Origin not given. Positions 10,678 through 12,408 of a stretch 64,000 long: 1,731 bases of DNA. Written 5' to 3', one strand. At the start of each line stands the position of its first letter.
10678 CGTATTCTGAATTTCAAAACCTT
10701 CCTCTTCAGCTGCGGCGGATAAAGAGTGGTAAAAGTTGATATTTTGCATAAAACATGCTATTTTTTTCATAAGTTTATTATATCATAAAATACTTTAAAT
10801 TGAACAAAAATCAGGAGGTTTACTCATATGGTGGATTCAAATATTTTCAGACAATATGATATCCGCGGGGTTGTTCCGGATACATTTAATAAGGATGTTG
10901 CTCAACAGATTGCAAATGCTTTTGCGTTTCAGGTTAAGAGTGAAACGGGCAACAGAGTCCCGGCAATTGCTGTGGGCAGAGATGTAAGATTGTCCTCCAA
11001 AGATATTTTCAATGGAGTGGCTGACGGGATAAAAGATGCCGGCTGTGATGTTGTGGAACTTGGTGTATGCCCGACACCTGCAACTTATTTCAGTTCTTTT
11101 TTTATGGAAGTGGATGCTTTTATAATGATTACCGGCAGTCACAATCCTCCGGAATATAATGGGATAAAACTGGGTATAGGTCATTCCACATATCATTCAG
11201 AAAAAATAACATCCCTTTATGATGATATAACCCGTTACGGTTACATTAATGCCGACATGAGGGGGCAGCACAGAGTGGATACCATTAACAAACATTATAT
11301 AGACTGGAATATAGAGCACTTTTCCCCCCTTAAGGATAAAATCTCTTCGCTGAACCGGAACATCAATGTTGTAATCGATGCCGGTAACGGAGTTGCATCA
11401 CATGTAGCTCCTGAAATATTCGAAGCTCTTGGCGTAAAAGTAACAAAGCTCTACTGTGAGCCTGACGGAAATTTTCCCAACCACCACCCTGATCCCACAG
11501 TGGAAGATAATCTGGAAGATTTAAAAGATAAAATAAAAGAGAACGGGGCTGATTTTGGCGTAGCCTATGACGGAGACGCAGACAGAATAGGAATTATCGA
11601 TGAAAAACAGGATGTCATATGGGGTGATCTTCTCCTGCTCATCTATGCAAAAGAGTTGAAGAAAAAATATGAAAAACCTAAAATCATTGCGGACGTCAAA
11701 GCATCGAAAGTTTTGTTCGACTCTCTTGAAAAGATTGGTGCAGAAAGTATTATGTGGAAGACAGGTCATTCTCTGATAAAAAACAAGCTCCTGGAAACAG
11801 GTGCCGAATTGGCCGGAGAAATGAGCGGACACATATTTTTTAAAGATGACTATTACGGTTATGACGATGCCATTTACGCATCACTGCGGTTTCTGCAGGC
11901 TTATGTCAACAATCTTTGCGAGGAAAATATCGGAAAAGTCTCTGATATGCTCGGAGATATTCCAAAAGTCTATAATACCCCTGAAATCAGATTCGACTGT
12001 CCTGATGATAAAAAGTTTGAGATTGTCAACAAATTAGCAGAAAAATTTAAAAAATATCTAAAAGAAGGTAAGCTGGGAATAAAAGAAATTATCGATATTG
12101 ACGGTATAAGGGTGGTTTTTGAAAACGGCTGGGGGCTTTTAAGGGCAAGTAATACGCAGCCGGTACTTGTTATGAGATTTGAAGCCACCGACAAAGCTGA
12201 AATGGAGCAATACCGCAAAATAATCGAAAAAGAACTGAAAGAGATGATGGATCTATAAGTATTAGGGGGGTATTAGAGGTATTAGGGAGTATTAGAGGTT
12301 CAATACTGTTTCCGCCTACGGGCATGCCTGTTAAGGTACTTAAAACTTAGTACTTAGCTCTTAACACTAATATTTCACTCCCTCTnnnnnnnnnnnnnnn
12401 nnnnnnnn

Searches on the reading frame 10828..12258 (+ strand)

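Call 26: search_protein_families(library=ncbifam, proteins=[window:10828-12258:+], max_evalue=0.001)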
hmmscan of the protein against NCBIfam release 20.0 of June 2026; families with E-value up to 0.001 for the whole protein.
window:10828-12258:+ (476 aa): 6 families
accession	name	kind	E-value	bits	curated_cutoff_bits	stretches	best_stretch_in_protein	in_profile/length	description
NF046027.1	PhglucPhmanMutPgmG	equivalog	3.3e-143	477.7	600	1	3-471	6-451/460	phosphoglucomutase/phosphomannomutase PgmG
TIGR03990.1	Arch_GlmM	equivalog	5.7e-104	348.4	439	1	5-468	2-442/444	phosphoglucosamine mutase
NF007088.0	PRK09542.1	equivalog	1.2e-84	284.9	618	1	5-469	10-452/456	phosphomannomutase/phosphoglucomutase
NF011943.0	PRK15414.1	subfamily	4e-59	200.8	801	1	5-465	5-449/456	phosphomannomutase CpsG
TIGR01455.1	glmM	equivalog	3.7e-58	197.3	447.55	1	12-466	6-436/442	phosphoglucosamine mutase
NF005737.0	PRK07564.1-1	equivalog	1.8e-10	40.1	378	1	77-276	86-306/543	alpha-D-glucose phosphate-specific phosphoglucomutase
